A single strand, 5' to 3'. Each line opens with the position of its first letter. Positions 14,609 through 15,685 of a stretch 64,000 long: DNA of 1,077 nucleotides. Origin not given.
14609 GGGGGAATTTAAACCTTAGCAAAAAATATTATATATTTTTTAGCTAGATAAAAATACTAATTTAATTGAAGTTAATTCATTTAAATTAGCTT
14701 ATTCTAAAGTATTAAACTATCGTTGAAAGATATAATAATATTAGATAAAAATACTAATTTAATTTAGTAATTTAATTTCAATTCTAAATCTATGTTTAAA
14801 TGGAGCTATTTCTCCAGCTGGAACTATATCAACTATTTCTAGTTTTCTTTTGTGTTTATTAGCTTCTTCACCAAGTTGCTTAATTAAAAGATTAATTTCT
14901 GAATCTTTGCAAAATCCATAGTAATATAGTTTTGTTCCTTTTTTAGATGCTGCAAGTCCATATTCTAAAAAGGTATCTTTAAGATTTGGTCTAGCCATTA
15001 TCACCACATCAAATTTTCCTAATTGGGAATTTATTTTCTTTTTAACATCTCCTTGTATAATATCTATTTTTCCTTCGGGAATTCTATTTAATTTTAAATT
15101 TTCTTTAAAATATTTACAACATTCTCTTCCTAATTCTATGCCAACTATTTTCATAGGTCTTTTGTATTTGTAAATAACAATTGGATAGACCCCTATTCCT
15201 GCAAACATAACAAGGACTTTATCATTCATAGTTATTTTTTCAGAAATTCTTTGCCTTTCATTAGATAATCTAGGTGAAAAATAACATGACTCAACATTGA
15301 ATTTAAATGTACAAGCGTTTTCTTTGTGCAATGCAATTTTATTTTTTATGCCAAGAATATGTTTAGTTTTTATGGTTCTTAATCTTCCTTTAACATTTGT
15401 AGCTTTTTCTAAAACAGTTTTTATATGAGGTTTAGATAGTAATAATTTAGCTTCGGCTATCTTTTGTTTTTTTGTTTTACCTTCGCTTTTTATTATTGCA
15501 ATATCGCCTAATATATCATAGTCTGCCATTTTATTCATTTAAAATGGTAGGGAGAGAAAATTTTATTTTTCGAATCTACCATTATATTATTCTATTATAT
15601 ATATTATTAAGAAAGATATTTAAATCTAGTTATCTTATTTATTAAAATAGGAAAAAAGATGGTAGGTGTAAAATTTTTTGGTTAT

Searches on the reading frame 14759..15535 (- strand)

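Call 8: search_protein_families(library=pfam, proteins=[window:14759-15535:-], max_evalue=0.01)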
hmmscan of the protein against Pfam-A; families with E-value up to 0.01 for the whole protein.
window:14759-15535:- (258 aa): 3 families
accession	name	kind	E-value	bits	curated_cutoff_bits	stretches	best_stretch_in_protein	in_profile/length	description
PF02475.24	TRM5-TYW2_MTfase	-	2.7e-35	122.2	28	1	69-231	2-162/164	TRM5/TYW2 methyltransferase domain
PF25133.1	TYW2_N_2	-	6.6e-09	36.2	27.7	1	5-62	20-76/79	TYW2 N-terminal domain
PF13649.12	Methyltransf_25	-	0.0057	17.8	27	0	112-181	6-71/97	Methyltransferase domain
